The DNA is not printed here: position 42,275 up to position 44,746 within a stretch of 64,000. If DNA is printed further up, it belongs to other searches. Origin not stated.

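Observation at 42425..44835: An orphan pqqA copy sits as a leader gene in front of a TonB-dependent receptor that resembles the PQQ importer family (YncD/PqqU)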

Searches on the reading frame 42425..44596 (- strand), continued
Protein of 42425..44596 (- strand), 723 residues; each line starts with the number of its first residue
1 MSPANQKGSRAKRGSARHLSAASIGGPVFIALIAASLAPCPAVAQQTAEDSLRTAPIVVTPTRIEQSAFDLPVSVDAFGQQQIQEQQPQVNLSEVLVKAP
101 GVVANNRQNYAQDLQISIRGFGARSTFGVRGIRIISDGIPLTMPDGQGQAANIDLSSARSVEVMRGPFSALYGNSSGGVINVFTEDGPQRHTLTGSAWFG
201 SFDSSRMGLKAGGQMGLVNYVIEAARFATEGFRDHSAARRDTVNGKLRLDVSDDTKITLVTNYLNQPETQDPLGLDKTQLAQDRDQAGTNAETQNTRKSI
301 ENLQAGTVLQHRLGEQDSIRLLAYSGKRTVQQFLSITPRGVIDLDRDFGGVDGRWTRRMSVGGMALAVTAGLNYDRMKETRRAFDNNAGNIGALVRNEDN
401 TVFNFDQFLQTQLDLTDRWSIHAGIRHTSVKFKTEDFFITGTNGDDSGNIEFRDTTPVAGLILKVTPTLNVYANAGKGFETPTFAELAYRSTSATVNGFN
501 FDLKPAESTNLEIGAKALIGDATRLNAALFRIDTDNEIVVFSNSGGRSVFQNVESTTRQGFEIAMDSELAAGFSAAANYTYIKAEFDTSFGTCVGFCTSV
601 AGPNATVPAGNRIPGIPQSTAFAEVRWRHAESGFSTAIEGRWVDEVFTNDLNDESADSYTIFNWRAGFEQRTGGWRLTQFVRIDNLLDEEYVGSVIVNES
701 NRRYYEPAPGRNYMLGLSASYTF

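Call 37: find_related_loci(query=window:42425-44596:-, collection=metagenome_contigs, flank=7000)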
Query window:42425-44596:- (723 aa) in metagenome_contigs; peptide patterns used: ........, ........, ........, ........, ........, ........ (x = any residue, [..] = any of these).
600 stretches matched a pattern (row limit reached: there are more); 545 encode a relative of the query (tblastn E <= 1e-3); the best 80 are kept; 80 distinct loci.
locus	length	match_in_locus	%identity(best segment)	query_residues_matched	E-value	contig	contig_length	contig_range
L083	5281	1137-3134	54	57-723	0e+0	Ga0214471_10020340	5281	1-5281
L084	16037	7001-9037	54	40-723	0e+0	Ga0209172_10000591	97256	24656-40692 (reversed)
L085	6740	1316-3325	52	57-723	0e+0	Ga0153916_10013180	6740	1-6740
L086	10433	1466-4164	52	51-723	0e+0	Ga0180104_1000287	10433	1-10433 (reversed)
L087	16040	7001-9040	51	51-723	0e+0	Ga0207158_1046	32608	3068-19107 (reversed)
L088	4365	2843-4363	67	8-519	0e+0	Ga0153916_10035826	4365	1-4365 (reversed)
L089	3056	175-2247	49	24-723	0e+0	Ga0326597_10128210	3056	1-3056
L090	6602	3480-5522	52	46-723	0e+0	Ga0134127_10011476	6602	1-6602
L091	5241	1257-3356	52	28-723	0e+0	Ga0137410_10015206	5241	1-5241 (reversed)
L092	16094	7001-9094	51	27-723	0e+0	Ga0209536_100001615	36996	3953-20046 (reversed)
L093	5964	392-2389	51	51-723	0e+0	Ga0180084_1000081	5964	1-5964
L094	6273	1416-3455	50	52-723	0e+0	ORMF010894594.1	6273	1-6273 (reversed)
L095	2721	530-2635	50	28-723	0e+0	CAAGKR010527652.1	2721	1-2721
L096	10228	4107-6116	50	57-723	0e+0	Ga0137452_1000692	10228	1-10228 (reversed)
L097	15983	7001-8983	49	56-723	0e+0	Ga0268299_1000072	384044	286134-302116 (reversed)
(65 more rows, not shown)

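Call 39: find_encoding_contigs(protein=P0002, flank=8000, max_places=2)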
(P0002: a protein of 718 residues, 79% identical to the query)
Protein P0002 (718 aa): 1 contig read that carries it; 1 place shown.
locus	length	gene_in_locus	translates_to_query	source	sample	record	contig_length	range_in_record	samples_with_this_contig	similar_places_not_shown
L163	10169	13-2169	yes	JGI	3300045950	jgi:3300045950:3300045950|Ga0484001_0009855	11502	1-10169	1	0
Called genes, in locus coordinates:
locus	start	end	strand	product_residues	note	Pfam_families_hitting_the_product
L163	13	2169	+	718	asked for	PF07715:Plug, PF00593:TonB_dep_Rec_b-barrel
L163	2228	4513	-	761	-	PF07715:Plug, PF00593:TonB_dep_Rec_b-barrel, PF21012:DUF6850 (faint)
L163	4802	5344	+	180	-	PF01292:Ni_hydr_CYTB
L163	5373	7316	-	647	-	PF13442:Cytochrome_CBB3, PF00034:Cytochrom_C, PF03239:FTR1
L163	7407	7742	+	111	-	PF10087:DUF2325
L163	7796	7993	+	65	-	PF04324:Fer2_BFD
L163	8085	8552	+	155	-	PF00210:Ferritin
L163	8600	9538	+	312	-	PF01734:Patatin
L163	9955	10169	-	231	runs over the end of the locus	PF00702:Hydrolase, PF12710:HAD, PF13419:HAD_2, PF13242:Hydrolase_like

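Call 40: find_encoding_contigs(protein=P0008, flank=8000, max_places=2)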
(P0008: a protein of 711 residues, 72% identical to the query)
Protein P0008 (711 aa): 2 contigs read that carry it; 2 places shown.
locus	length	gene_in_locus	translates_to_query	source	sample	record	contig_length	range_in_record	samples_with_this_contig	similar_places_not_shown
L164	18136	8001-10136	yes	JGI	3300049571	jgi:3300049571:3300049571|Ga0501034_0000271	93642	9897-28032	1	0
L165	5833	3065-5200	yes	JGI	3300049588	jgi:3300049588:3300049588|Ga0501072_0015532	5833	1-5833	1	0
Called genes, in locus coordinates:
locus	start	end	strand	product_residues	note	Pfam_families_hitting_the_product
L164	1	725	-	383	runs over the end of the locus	PF04055:Radical_SAM, PF13186:SPASM (weak)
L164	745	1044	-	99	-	PF05402:PqqD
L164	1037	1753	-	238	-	PF03070:TENA_THI-4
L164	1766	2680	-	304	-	PF12706:Lactamase_B_2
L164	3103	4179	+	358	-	-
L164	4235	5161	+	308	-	PF12146:Hydrolase_4, PF00561:Abhydrolase_1, PF12697:Abhydrolase_6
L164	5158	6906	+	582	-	PF00672:HAMP, PF00989:PAS, PF08448:PAS_4, PF13188:PAS_8, PF13426:PAS_9, PF07730:HisKA_3, PF02518:HATPase_c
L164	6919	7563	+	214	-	PF00072:Response_reg, PF08281:Sigma70_r4_2 (weak), PF00196:GerE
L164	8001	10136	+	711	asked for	PF07715:Plug, PF00593:TonB_dep_Rec_b-barrel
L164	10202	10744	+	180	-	PF01292:Ni_hydr_CYTB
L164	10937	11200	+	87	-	-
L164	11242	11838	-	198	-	-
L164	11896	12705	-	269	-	PF00459:Inositol_P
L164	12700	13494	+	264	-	PF00588:SpoU_methylase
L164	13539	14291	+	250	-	PF00132:Hexapep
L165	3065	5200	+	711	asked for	PF07715:Plug, PF00593:TonB_dep_Rec_b-barrel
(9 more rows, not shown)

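Call 41: find_encoding_contigs(protein=P0028, flank=8000, max_places=2)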
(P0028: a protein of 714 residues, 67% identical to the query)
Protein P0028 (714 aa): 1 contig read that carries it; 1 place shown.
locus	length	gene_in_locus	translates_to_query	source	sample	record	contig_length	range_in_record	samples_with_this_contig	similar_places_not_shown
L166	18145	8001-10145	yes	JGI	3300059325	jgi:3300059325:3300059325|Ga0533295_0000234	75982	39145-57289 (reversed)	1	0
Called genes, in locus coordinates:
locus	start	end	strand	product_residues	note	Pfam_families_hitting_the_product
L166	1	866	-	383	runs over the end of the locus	PF04055:Radical_SAM, PF13186:SPASM (weak)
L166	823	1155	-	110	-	PF05402:PqqD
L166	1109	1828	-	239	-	PF03070:TENA_THI-4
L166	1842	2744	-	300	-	PF12706:Lactamase_B_2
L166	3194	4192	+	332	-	PF13103:TonB_2, PF03544:TonB_C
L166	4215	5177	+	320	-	PF00561:Abhydrolase_1, PF12146:Hydrolase_4, PF12697:Abhydrolase_6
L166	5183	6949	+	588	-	PF00672:HAMP, PF00989:PAS, PF08448:PAS_4, PF13188:PAS_8, PF13426:PAS_9, PF07730:HisKA_3, PF02518:HATPase_c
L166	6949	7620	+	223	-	PF00072:Response_reg, PF00196:GerE, PF08281:Sigma70_r4_2 (weak)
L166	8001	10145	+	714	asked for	PF07715:Plug, PF00593:TonB_dep_Rec_b-barrel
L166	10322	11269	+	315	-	-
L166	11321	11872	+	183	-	PF01292:Ni_hydr_CYTB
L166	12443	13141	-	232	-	PF00702:Hydrolase, PF12710:HAD, PF13419:HAD_2, PF13242:Hydrolase_like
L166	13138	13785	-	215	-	PF03923:Lipoprotein_16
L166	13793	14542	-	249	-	PF01209:Ubie_methyltran, PF02353:CMAS, PF06325:PrmA, PF13489:Methyltransf_23, PF08241:Methyltransf_11, PF08242:Methyltransf_12, PF13649:Methyltransf_25, PF13847:Methyltransf_31, +2 more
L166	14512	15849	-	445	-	PF01979:Amidohydro_1, PF07969:Amidohydro_3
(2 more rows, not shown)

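Call 42: find_encoding_contigs(protein=P0038, flank=8000, max_places=2)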
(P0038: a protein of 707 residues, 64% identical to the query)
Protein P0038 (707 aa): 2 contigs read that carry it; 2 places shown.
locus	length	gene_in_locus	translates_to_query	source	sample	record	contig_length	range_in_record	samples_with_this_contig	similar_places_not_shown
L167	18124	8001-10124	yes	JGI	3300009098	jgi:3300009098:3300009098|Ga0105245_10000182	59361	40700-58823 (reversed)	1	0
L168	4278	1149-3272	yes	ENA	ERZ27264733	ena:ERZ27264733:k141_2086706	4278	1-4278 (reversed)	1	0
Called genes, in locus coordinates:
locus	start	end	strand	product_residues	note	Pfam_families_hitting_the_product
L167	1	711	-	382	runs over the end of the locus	PF04055:Radical_SAM, PF13186:SPASM (weak)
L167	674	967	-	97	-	PF05402:PqqD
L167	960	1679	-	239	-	PF03070:TENA_THI-4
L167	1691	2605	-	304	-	PF12706:Lactamase_B_2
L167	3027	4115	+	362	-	PF13103:TonB_2, PF03544:TonB_C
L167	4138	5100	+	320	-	PF00561:Abhydrolase_1, PF12146:Hydrolase_4, PF12697:Abhydrolase_6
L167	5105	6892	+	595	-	PF00672:HAMP (weak), PF00989:PAS, PF08448:PAS_4, PF13188:PAS_8, PF13426:PAS_9, PF08447:PAS_3 (weak), PF07730:HisKA_3, PF02518:HATPase_c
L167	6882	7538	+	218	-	PF00072:Response_reg, PF00196:GerE, PF08281:Sigma70_r4_2 (weak)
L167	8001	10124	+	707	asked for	PF07715:Plug, PF00593:TonB_dep_Rec_b-barrel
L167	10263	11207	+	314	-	-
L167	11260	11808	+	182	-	PF01292:Ni_hydr_CYTB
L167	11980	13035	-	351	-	PF04773:FecR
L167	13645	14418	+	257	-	PF13545:HTH_Crp_2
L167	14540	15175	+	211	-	-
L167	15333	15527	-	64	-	-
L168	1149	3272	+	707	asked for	PF07715:Plug, PF00593:TonB_dep_Rec_b-barrel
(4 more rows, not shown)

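Call 61: predict_structure(alignment_id=A2)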
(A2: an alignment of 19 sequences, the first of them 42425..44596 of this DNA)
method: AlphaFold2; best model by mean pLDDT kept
length: 723 residues; sequences in the alignment: 19
mean_pLDDT: 77.7   pTM: 0.80
mean pLDDT of the five models: 77.7, 75.3, 69.5, 66.8, 50.3
residues with pLDDT >= 90: 179; 70-90: 390; 50-70: 68; < 50: 86
segments of 3 or more residues with pLDDT < 50: 4-72, 109-112, 125-128, 698-701
pLDDT, mean of each block of 10 residues (from residue 1): 32 27 28 28 24 28 36 67 62 81 67 69 58 80 67 70 78 74 84 90 89 91 88 86 90 91 86 82 86 86 90 89 90 71 89 89 87 91 85 85 91 85 90 80 75 91 82 89 82 71 90 86 85 90 72 92 89 91 93 66 82 88 91 90 86 86 90 89 88 61 72 90 91
secondary structure, 60 per line:
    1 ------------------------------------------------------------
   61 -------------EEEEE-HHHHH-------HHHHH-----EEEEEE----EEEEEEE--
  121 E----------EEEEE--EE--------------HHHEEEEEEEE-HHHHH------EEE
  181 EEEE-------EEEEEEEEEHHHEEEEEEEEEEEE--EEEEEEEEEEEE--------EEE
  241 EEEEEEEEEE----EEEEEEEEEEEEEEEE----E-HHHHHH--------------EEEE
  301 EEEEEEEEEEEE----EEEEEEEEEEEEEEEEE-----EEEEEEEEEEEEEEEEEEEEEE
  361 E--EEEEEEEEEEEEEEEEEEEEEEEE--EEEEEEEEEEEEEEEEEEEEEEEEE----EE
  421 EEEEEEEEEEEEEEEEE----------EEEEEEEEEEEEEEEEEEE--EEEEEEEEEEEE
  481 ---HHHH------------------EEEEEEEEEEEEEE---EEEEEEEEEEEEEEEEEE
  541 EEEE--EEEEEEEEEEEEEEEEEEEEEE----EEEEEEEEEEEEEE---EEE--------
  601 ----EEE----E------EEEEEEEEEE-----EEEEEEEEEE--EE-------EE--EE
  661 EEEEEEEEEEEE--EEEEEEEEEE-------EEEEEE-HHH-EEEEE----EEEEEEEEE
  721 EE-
elements in order (helices of 4 or more, strands of 3 or more residues): E74-78 H80-84 H92-96 E102-107 E112-118 E132-136 E158-165 H167-171 E178-184 E192-200 E204-215 E218-229 E238-250 E255-270 H277-282 E297-312 E317-333 E339-361 E364-387 E390-414 E419-437 E448-466 E469-480 H484-487 E506-519 E523-544 E547-568 E573-586 E590-592 E605-607 E619-628 E634-643 E659-672 E675-684 E692-697 E703-707 E712-722

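Call 64: fold_search(model_id=the predicted structure, library=pdb)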
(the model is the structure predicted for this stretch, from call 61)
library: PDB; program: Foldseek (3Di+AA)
matches with E <= 10: 786; with E <= 0.001: 403
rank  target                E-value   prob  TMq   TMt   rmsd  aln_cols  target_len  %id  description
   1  9c4o                  7.0e-74  1.00  0.84  0.92   2.4       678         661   42  Cryo-EM structure of PqqU with ligand PQQ (released 2024-06-19)
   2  6v81                  2.7e-69  1.00  0.85  0.94   2.3       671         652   42  The crystal structure of the outer-membrane transporter YncD (released 2020-05-06)
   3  1kmp                  1.1e-41  1.00  0.75  0.84   3.6       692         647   18  Crystal structure of the Outer Membrane Transporter FecA Complexed with Ferric Citrate (released 2002-03-06)
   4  6i96                  2.1e-40  1.00  0.72  0.76   5.3       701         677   19  Structure of the ferrioxamine B transporter FoxA from Pseudomonas aeruginosa in complex with ferrioxamine B (released 2019-08-28)
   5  1po3_B                6.0e-40  1.00  0.75  0.83   3.7       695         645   18  Crystal structure of ferric citrate transporter FecA in complex with ferric citrate (released 2003-11-18)
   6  6i97_A                8.0e-40  1.00  0.72  0.69   4.8       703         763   18  Structure of the ferrioxamine B transporter FoxA from Pseudomonas aeruginosa in complex with ferrioxamine B and a C-te (released 2019-08-28)
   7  6i97_B                2.5e-39  1.00  0.71  0.68   5.4       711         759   18  Structure of the ferrioxamine B transporter FoxA from Pseudomonas aeruginosa in complex with ferrioxamine B and a C-te (released 2019-08-28)
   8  1kmo                  1.1e-38  1.00  0.75  0.82   4.1       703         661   19  Crystal structure of the Outer Membrane Transporter FecA (released 2002-03-06)
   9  2grx_A                1.9e-38  1.00  0.74  0.76   6.5       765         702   16  Crystal structure of TonB in complex with FhuA, E. coli outer membrane receptor for ferrichrome (released 2006-06-13)
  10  9a3c_MODEL_1_A        2.9e-38  1.00  0.73  0.70  19.6       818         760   16  Model of E. coli Fiu by in-cell photo-crosslinking MS and deep learning (released 2023-02-24)
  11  1by5_A                4.6e-38  1.00  0.72  0.75   4.9       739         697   16  FHUA FROM E. COLI, WITH ITS LIGAND FERRICHROME (released 1999-01-13)
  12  2grx_B                5.7e-38  1.00  0.71  0.74   5.2       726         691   16  Crystal structure of TonB in complex with FhuA, E. coli outer membrane receptor for ferrichrome (released 2006-06-13)
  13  5fp1                  1.0e-37  1.00  0.73  0.75   5.3       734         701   18  Crystal structure of the siderophore receptor PiuA from Acinetobacter baumannii (released 2016-05-11)
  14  1qjq_A                2.3e-37  1.00  0.72  0.74   5.7       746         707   16  FERRIC HYDROXAMATE RECEPTOR FROM ESCHERICHIA COLI (FHUA) (released 2000-06-05)
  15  8b14_A                3.4e-37  1.00  0.73  0.75   4.9       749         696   16  T5 Receptor Binding Protein pb5 in complex with its E. coli receptor FhuA (released 2023-02-08)
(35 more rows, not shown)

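Call 76: find_encoding_contigs(protein=P0061, flank=8000, max_places=1)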
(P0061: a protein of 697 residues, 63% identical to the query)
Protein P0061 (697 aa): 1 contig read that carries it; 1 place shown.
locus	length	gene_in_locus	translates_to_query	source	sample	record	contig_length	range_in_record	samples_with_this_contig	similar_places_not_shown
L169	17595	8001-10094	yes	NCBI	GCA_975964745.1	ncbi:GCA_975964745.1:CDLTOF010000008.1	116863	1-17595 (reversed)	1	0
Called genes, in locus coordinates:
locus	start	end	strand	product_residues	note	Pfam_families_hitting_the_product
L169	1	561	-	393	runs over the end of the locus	PF04055:Radical_SAM, PF13186:SPASM (faint)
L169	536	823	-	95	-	PF05402:PqqD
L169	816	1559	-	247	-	PF03070:TENA_THI-4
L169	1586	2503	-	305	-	PF12706:Lactamase_B_2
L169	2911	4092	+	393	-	-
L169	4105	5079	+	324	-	PF00561:Abhydrolase_1, PF12146:Hydrolase_4, PF12697:Abhydrolase_6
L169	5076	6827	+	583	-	PF00672:HAMP, PF00989:PAS, PF08448:PAS_4, PF13188:PAS_8, PF13426:PAS_9, PF07730:HisKA_3, PF02518:HATPase_c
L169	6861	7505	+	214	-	PF00072:Response_reg, PF00196:GerE, PF08281:Sigma70_r4_2 (weak)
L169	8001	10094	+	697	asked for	PF07715:Plug, PF00593:TonB_dep_Rec_b-barrel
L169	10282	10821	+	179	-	PF01292:Ni_hydr_CYTB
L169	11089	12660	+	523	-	PF00583:Acetyltransf_1 (weak), PF00795:CN_hydrolase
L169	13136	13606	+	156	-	PF00210:Ferritin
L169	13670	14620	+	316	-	PF01734:Patatin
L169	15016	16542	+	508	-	PF04909:Amidohydro_2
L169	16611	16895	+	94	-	-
